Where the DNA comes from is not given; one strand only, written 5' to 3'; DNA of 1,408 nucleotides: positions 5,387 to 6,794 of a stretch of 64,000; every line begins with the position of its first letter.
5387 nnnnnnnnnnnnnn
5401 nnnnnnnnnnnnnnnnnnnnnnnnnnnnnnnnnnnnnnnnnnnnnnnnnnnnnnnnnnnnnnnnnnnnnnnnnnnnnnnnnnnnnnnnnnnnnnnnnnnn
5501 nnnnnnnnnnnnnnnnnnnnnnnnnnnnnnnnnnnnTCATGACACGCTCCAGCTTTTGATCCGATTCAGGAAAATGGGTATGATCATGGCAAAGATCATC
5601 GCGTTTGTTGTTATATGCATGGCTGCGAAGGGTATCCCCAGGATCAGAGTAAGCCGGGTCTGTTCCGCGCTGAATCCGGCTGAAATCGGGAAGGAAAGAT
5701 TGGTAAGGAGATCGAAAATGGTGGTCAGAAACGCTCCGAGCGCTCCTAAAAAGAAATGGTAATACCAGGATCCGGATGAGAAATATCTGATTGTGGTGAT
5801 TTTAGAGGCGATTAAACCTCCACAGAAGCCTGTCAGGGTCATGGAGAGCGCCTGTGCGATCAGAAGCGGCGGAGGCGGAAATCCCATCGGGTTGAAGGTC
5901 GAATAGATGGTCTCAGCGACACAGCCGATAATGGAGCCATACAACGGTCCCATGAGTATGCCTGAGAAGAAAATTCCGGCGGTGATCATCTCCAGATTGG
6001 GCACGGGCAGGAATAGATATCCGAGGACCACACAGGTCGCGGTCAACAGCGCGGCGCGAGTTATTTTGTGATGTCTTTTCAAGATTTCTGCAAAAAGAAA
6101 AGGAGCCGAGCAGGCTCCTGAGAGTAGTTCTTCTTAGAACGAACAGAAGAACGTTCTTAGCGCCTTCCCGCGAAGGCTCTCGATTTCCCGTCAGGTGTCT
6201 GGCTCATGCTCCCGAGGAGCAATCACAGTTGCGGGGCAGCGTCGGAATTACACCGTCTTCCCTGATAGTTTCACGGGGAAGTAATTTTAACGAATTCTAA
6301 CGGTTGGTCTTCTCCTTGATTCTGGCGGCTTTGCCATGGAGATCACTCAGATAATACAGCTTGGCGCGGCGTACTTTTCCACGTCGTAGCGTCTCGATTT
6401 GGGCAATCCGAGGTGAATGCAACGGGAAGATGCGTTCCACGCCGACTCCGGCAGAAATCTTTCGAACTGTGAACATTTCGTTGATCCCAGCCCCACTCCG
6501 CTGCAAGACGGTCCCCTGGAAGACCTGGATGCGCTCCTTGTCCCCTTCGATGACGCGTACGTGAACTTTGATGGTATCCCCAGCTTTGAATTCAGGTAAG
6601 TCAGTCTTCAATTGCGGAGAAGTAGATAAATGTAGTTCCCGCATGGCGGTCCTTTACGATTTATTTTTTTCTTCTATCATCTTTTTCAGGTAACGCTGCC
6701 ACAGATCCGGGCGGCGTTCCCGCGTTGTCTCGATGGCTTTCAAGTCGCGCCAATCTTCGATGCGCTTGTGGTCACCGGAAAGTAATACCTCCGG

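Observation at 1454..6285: Cobalamin riboswitch in front of a non-canonical four-gene putative B12 uptake operon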

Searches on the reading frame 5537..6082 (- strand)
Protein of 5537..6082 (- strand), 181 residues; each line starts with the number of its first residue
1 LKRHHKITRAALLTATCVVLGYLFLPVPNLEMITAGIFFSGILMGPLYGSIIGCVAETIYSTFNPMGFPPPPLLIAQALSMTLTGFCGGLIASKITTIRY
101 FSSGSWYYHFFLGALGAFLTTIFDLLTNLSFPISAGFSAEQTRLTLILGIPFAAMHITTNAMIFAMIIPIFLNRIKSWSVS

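Call 5: search_protein_families(library=pfam, proteins=[window:5537-6082:-], max_evalue=0.01)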
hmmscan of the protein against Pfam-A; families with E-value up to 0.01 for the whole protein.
window:5537-6082:- (181 aa): 2 families
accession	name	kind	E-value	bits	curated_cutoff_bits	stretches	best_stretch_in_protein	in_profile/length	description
PF12822.12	ECF_trnsprt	-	1e-10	42.3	30.7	1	6-167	2-168/169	ECF transporter, substrate-specific component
PF07155.17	ECF-ribofla_trS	-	2.7e-06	27.9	26.7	1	5-167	5-166/172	ECF-type riboflavin transporter, S component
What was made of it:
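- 5537..6082 (-): ECF-type S-component, 181 aa, CbrT-like. Predicted inner-membrane corrinoid-binding and translocating subunit. PF12822 at 42.3 bits against 30.7 (call 5).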

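Call 6: search_solved_structures(query=window:5537-6082:-, max_evalue=10, show_alignments=2)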
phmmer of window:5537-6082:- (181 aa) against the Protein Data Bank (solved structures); distinct sequences matched with E-value up to 10: 0.
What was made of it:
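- On CbrT (B12-specific S-component): The single sequence finds nothing (call 6).
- The S-component alone gives no PDB hit (call 6).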

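Call 9: search_protein_families(library=ncbifam, proteins=[window:5537-6082:-], max_evalue=0.1)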
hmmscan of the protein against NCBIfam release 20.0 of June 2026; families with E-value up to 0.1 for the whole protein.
window:5537-6082:- (181 aa): 2 families
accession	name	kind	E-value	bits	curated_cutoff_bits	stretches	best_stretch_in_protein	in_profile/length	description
TIGR04518.1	ECF_S_folT_fam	subfamily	5.3e-07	29.5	60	1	5-155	5-135/163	folate family ECF transporter S component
NF004906.0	PRK06265.2-1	equivalog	0.081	12.8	205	0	4-176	38-205/212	cobalt transporter CbiM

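Call 22: find_homologous_proteins(query=window:5537-6082:-, max_evalue=0.001)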
Query window:5537-6082:- (181 aa): 33 proteins with E <= 0.001 among 260 candidates.
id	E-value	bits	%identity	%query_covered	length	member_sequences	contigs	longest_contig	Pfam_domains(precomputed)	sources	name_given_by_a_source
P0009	4.4e-112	390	100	100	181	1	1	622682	PF07155.18,PF12822.13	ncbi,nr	ncbi:MAG: ECF transporter S component [bacterium]|nr:ECF transporter S component [bacterium]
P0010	1.8e-69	251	66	96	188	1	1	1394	PF12822.13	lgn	-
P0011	1.0e-68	249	66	96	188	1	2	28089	PF12822.13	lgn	-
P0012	4.5e-68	247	62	99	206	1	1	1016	PF12822.13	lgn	-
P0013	1.2e-66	242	64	99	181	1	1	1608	PF12822.13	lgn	-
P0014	9.2e-66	239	62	99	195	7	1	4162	PF07155.18,PF12822.13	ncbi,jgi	-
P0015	5.0e-65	237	61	100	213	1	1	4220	PF07155.18,PF12822.13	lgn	-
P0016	1.4e-64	235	63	100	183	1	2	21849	PF12822.13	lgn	-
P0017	1.5e-64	235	62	98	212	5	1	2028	PF07155.18,PF12822.13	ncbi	-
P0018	1.3e-63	232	61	98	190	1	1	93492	PF12822.13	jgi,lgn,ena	-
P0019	1.4e-61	226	57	99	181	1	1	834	PF12822.13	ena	-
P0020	3.4e-60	221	56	98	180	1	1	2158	PF12822.13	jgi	jgi:uncharacterized membrane protein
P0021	5.2e-60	221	56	98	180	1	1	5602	PF12822.13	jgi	jgi:energy-coupling factor transport system substrate-specific component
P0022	5.1e-59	217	60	96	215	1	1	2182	PF07155.18,PF12822.13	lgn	-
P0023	1.0e-58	216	56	98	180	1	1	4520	PF12822.13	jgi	jgi:hypothetical protein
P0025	5.8e-58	214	58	99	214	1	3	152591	PF12822.13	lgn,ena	-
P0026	1.3e-57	213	59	96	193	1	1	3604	PF07155.18,PF12822.13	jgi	jgi:uncharacterized membrane protein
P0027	3.0e-57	212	55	96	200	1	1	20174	PF07155.18,PF12822.13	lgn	-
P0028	4.0e-57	211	57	98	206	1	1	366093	PF12822.13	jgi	jgi:uncharacterized membrane protein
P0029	2.1e-56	209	54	98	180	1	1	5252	PF07155.18,PF12822.13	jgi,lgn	jgi:energy-coupling factor transport system substrate-specific component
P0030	3.2e-55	205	55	98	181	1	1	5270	PF07155.18,PF12822.13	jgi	jgi:uncharacterized membrane protein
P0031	5.1e-55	204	54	100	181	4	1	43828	PF07155.18,PF12822.13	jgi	-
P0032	5.6e-55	204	57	98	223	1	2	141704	PF07155.18,PF12822.13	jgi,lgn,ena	-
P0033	6.0e-55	204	60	85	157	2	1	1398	PF12822.13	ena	-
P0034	1.9e-54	202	56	98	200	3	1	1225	PF12822.13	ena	-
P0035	2.8e-53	199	55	100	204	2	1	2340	PF07155.18,PF12822.13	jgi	-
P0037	2.6e-52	196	54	97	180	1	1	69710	PF12822.13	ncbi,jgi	jgi:uncharacterized membrane protein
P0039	4.3e-34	136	44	96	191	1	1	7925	PF07155.18,PF12822.13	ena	-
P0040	5.3e-31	126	43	96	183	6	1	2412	PF12822.13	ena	-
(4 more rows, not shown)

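Call 24: search_solved_structures(query=A2, max_evalue=10, show_alignments=2)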
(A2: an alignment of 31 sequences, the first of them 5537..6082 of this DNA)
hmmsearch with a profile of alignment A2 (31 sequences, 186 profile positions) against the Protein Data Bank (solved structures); distinct sequences matched with E-value up to 10: 2.
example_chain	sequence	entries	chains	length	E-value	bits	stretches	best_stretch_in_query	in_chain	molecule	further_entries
6fnp_A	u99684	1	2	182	1.7e-07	34.5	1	1-177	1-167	Membrane protein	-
4dve_A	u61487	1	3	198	0.003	20.6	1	4-58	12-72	Biotin transporter BioY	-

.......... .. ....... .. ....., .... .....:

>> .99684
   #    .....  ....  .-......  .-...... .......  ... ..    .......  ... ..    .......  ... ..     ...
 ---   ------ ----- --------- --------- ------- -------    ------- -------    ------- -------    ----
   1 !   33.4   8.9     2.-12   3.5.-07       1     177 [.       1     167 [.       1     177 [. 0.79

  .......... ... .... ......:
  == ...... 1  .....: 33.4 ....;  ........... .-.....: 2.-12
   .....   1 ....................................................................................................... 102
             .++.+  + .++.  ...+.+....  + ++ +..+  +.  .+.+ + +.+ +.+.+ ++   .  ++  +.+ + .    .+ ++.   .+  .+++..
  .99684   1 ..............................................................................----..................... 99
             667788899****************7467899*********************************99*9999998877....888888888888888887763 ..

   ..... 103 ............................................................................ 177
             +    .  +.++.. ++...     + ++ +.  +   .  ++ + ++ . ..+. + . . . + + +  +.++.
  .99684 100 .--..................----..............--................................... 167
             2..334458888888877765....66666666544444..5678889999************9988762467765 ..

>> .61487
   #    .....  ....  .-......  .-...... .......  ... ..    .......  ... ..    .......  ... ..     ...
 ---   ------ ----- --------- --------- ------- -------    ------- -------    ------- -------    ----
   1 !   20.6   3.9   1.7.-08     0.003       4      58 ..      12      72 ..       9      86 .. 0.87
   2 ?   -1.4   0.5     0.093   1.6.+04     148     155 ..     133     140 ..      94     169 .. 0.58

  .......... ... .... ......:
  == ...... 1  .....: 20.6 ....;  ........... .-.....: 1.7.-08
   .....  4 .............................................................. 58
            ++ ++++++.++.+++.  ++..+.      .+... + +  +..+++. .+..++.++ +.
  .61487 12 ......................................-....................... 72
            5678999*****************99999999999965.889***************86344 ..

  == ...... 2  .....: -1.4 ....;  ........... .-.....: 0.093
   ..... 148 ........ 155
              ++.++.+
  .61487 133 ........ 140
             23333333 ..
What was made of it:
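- On CbrT (B12-specific S-component): The family profile hits 6FNP_A at E 1.7e-7 over its full length (call 24).
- On BtuM: There is no BtuM chain among the PDB hits at E up to 10, with either the sequence or the profile (calls 6, 24).
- Closest known: ECF-CbrT, the cobalamin/cobinamide ECF transporter of Lactobacillus delbrueckii. Same: The S-component family here has CbrT as its nearest solved relative (profile E 1.7e-7, full length, call 24).
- Closest known: BtuM with BtuB in Proteobacteria. Different: There is no sequence match to BtuM even at E up to 10 (calls 6, 24).
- The next match, BioY, is at 3e-3 (call 24). The CbiM match is negligible (12.8 bits against a cut-off of 205), whereas CbrT is hit at E 1.7e-7 (call 24). 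This motif aligns with the one in CbrT (call 24).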

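Call 25: find_encoding_contigs(protein=P0028, flank=10000, max_places=1)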
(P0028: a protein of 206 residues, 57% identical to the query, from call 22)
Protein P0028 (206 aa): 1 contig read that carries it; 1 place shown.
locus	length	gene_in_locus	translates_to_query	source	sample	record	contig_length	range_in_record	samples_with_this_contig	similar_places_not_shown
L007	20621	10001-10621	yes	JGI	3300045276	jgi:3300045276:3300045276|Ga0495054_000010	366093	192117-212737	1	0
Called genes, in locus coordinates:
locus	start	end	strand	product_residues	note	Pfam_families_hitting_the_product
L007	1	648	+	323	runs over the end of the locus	PF00318:Ribosomal_S2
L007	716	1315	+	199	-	PF00889:EF_TS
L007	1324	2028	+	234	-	PF00696:AA_kinase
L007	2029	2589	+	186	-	PF01765:RRF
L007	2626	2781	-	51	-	-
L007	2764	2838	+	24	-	-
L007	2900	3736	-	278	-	PF00669:Flagellin_N, PF00700:Flagellin_C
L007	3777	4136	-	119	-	PF13411:MerR_1, PF00376:MerR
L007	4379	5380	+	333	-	PF00294:PfkB, PF08543:Phos_pyr_kin (faint)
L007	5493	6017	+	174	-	PF01467:CTP_transf_like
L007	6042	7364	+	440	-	PF02881:SRP54_N, PF00448:SRP54, PF13401:AAA_22 (weak), PF02978:SRP_SPB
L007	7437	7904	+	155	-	PF00886:Ribosomal_S16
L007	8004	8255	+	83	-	PF13083:KH_KhpA-B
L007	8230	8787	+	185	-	PF01782:RimM, PF05239:PRC, PF24986:PRC_RimM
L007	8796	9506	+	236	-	PF01746:tRNA_m1G_MT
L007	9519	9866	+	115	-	PF01245:Ribosomal_L19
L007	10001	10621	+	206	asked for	PF12822:ECF_trnsprt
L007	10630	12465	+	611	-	-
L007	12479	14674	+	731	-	PF13620:CarboxypepD_reg, PF13715:CarbopepD_reg_2, PF07715:Plug, PF00593:TonB_dep_Rec_b-barrel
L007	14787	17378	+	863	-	PF13620:CarboxypepD_reg, PF13715:CarbopepD_reg_2, PF07715:Plug, PF25183:OMP_b-brl_4 (weak)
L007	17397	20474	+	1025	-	-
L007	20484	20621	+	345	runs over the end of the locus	-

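Call 26: find_encoding_contigs(protein=P0039, flank=8000, max_places=1)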
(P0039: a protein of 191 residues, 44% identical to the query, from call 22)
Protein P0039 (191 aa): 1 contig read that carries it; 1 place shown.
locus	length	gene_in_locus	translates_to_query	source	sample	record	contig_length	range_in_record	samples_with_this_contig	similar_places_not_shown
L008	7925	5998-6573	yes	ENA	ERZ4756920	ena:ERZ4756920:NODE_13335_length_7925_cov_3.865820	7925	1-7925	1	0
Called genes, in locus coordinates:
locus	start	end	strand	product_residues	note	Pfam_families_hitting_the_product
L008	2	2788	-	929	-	?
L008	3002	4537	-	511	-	PF18962:Por_Secre_tail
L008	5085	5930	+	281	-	PF04228:Zn_peptidase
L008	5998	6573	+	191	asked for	PF07155:ECF-ribofla_trS, PF12822:ECF_trnsprt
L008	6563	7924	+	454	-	?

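Call 75: search_protein_families(library=pfam, proteins=[L007:14787-17378:+, L007:17397-20474:+], max_evalue=0.001)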
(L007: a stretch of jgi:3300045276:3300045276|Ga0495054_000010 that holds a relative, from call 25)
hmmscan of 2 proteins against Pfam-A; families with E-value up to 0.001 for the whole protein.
L007:14787-17378:+ (863 aa): 4 families
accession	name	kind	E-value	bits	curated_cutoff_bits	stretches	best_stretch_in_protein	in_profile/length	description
PF13715.12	CarbopepD_reg_2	-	1.2e-19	70.6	32.2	1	30-118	1-88/88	CarboxypepD_reg-like domain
PF13620.12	CarboxypepD_reg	-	1.7e-17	63.9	32.3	1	30-107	2-82/82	Carboxypeptidase regulatory-like domain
PF25183.1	OMP_b-brl_4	-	1.3e-13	50.8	30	2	644-774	582-722/838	Outer membrane beta barrel domain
PF07715.20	Plug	-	2.2e-10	41.5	23.9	1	129-222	4-104/107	TonB-dependent Receptor Plug Domain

L007:17397-20474:+ (1025 aa): 0 families

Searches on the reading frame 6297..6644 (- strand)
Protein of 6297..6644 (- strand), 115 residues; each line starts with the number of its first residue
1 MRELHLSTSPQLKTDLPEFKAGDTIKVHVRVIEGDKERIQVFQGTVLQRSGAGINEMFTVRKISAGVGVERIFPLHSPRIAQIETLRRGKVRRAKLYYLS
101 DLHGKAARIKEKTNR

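Call 5: search_protein_families(library=pfam, proteins=[window:6297-6644:-], max_evalue=0.01)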
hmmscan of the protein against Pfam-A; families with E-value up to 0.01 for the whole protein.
window:6297-6644:- (115 aa): 1 family
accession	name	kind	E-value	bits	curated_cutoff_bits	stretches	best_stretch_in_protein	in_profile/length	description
PF01245.26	Ribosomal_L19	-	1.3e-49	167.2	22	1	8-112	7-111/111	Ribosomal protein L19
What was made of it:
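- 6297..6644 (-): rplS (ribosomal protein L19), last gene of the ffh-rpsP-KH-rimM-trmD-rplS block. Its stop codon overlaps the 5' edge of the riboswitch hit, so it is the probable source of the transcript that the riboswitch gates. PF01245 at 167 bits (call 5).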
